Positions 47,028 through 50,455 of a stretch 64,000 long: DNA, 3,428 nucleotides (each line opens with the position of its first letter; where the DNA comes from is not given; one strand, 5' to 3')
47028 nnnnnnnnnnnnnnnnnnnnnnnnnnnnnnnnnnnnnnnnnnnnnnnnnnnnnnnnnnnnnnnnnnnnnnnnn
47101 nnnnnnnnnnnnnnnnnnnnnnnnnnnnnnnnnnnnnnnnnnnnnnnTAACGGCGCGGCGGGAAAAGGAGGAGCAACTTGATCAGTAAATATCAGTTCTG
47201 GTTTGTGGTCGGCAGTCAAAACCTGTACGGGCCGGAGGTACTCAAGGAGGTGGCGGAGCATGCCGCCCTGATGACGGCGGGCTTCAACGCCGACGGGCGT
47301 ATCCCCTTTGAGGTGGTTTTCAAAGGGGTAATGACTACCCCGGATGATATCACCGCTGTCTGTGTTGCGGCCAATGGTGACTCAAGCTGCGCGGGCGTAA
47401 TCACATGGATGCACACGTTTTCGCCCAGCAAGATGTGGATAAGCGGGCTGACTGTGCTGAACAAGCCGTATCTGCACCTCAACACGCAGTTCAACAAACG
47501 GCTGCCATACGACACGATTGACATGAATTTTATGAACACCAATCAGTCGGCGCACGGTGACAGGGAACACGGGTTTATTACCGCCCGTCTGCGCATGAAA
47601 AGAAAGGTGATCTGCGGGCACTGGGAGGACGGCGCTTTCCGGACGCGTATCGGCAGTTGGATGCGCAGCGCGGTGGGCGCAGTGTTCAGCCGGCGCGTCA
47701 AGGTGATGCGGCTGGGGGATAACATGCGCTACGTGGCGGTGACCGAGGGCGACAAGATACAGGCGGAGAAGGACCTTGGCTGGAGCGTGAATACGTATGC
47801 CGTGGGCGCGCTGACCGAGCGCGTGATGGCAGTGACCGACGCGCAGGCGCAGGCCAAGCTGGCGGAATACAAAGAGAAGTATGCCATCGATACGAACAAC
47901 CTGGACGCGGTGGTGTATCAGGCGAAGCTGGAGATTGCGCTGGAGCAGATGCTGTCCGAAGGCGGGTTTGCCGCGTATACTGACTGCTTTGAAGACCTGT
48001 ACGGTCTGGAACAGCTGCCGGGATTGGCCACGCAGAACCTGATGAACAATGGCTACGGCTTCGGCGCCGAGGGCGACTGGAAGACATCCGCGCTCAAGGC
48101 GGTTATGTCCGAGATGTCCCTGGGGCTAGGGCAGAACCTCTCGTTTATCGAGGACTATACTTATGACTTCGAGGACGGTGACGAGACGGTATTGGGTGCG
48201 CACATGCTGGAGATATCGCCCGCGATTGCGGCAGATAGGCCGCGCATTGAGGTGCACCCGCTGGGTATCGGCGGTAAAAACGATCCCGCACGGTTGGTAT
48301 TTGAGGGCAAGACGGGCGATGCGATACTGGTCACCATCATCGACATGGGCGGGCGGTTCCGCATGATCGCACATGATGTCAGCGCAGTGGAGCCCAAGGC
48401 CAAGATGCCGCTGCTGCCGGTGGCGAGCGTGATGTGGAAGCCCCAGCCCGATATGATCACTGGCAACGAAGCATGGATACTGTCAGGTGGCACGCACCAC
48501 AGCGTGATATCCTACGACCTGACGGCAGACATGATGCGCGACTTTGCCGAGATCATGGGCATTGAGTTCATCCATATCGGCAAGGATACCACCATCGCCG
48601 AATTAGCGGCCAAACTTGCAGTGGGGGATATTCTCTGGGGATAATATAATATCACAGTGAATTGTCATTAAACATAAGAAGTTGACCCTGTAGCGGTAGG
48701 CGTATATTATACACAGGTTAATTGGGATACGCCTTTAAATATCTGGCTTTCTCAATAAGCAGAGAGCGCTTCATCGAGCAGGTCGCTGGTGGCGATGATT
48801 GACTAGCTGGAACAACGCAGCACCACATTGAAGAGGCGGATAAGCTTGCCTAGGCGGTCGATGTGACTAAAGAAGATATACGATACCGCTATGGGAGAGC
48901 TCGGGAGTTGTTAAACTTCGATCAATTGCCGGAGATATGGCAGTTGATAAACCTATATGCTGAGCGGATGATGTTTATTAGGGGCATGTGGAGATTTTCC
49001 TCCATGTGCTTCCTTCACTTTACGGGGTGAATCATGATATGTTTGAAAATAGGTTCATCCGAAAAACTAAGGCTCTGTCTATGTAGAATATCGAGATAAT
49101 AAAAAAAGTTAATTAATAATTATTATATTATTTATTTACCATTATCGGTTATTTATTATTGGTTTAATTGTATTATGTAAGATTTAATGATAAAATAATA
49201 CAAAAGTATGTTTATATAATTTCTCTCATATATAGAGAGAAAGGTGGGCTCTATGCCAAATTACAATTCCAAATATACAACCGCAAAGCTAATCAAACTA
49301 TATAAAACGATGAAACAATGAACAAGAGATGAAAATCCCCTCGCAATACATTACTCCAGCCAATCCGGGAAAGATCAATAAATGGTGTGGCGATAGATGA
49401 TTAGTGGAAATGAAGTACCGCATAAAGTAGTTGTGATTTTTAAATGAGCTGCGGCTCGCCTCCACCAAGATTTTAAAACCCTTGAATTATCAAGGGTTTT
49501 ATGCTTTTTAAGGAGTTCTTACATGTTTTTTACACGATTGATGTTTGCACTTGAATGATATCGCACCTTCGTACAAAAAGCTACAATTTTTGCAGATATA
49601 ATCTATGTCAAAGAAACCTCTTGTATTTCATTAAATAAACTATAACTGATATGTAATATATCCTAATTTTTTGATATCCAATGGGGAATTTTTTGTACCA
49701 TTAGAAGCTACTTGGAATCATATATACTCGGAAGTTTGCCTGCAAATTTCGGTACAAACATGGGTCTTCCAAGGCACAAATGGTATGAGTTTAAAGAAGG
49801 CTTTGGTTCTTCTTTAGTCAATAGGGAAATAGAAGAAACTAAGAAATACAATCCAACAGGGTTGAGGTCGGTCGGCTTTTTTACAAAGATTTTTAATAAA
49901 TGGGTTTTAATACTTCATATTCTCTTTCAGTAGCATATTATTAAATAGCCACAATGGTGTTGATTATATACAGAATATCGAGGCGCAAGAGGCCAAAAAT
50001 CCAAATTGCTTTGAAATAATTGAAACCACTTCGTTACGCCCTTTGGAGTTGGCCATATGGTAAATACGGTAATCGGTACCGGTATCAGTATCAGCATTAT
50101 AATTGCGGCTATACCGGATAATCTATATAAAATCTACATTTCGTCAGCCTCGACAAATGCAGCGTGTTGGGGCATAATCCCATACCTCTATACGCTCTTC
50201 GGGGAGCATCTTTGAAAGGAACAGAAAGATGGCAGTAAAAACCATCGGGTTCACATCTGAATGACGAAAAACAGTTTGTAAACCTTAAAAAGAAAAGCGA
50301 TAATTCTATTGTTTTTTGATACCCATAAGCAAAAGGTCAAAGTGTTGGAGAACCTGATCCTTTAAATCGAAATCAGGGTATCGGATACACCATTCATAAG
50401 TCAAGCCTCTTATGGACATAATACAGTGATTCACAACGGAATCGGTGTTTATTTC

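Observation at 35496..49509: Exact 13-nt repeat of the tmRNA 3' end 14 kb downstream, followed by an orphan terminator: candidate ssrA-integrated composite island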

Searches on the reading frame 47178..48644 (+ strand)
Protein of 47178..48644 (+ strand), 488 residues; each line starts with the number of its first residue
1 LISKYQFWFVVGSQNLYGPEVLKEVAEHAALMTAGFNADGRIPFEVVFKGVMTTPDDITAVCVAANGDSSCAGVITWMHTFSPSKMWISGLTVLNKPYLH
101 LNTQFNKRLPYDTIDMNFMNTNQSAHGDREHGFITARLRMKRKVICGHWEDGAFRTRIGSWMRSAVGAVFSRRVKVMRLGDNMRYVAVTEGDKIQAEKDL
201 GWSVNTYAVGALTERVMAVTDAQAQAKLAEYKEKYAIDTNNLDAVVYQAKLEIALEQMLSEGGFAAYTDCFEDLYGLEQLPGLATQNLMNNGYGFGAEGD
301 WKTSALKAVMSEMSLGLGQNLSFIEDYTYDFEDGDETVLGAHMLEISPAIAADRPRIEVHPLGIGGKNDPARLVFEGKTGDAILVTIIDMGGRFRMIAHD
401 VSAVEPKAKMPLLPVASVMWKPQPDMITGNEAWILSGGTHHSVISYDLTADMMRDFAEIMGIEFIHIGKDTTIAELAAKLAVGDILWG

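Call 8: search_protein_families(library=pfam, proteins=[window:47178-48644:+])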
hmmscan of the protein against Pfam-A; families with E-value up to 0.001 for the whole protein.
window:47178-48644:+ (488 aa): 3 families
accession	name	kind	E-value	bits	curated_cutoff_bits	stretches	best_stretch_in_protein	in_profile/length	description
PF02610.21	AraA_N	-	9.2e-78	260.2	24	1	5-168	1-164/168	L-arabinose isomerase N-terminal domain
PF11762.14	Arabinose_Iso_C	-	3.8e-64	215.2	25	1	322-463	3-144/144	L-arabinose isomerase C-terminal domain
PF24856.1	AraA_central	-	3.1e-56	190.4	24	1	175-314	1-146/148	L-arabinose isomerase central domain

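Call 31: find_encoding_contigs(protein=window:47178-48644:+, flank=10000, max_places=10)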
Protein window:47178-48644:+ (488 aa): 5 contigs read that carry it; 3 places shown.
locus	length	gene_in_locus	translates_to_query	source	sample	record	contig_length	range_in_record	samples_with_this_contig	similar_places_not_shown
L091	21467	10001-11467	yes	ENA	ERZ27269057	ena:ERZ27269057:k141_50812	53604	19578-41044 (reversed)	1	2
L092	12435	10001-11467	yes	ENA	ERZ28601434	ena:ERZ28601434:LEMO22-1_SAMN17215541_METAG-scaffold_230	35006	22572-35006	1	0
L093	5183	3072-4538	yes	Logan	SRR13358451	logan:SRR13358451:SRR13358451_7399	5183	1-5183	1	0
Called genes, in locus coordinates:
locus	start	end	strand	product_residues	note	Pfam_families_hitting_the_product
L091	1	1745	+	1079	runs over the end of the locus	PF00176:SNF2-rel_dom, PF00270:DEAD (faint), PF04851:ResIII (weak), PF00271:Helicase_C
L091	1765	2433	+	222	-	PF14335:DUF4391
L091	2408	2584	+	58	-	-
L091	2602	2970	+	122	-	-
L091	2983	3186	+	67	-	-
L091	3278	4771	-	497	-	PF02463:SMC_N (faint), PF00005:ABC_tran, PF13304:AAA_21 (faint), PF00005:ABC_tran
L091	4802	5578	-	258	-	PF08220:HTH_DeoR, PF08279:HTH_11 (weak), PF00455:DeoRC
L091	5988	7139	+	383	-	PF13407:Peripla_BP_4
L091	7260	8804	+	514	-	PF00005:ABC_tran, PF09818:ABC_ATPase (faint), PF13304:AAA_21 (faint), PF00005:ABC_tran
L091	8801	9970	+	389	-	PF02653:BPD_transp_2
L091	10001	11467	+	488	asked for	PF02610:AraA_N, PF24856:AraA_central, PF11762:Arabinose_Iso_C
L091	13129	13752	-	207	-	PF00440:TetR_N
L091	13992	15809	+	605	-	PF03160:Calx-beta, PF20579:LapA (faint), PF03160:Calx-beta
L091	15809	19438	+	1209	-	PF03160:Calx-beta, PF16132:DUF4843 (faint), PF20579:LapA (faint), PF03160:Calx-beta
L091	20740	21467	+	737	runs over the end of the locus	PF22847:Glyco_hydro_43_rel, PF07532:Big_4, PF04616:Glyco_hydro_43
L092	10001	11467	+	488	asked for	PF02610:AraA_N, PF24856:AraA_central, PF11762:Arabinose_Iso_C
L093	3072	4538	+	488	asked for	PF02610:AraA_N, PF24856:AraA_central, PF11762:Arabinose_Iso_C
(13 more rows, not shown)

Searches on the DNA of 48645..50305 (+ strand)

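Call 30: search_dna_similar(query=window:48645-50305:+, collection=plasmids, mode=distant, max_rows=10)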
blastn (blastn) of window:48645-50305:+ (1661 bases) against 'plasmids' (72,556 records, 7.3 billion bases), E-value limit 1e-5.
No match.
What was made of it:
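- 48645..49454 (.): AT-rich non-coding debris with a hairpin at 48981-49012 and a strain-polymorphic stretch at about 49177-49226. No plasmid match (call 30).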

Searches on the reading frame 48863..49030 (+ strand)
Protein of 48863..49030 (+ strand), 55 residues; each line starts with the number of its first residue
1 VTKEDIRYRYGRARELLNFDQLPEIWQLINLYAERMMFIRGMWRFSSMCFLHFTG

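Call 78: search_protein_families(library=pfam, proteins=[window:48863-49030:+], max_evalue=1)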
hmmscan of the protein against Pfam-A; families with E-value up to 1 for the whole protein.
window:48863-49030:+ (55 aa): 1 family
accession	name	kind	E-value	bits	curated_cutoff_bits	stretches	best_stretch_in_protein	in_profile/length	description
PF01840.22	TCL1_MTCP1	-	0.2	11.8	25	1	1-29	55-83/116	TCL1/MTCP1 family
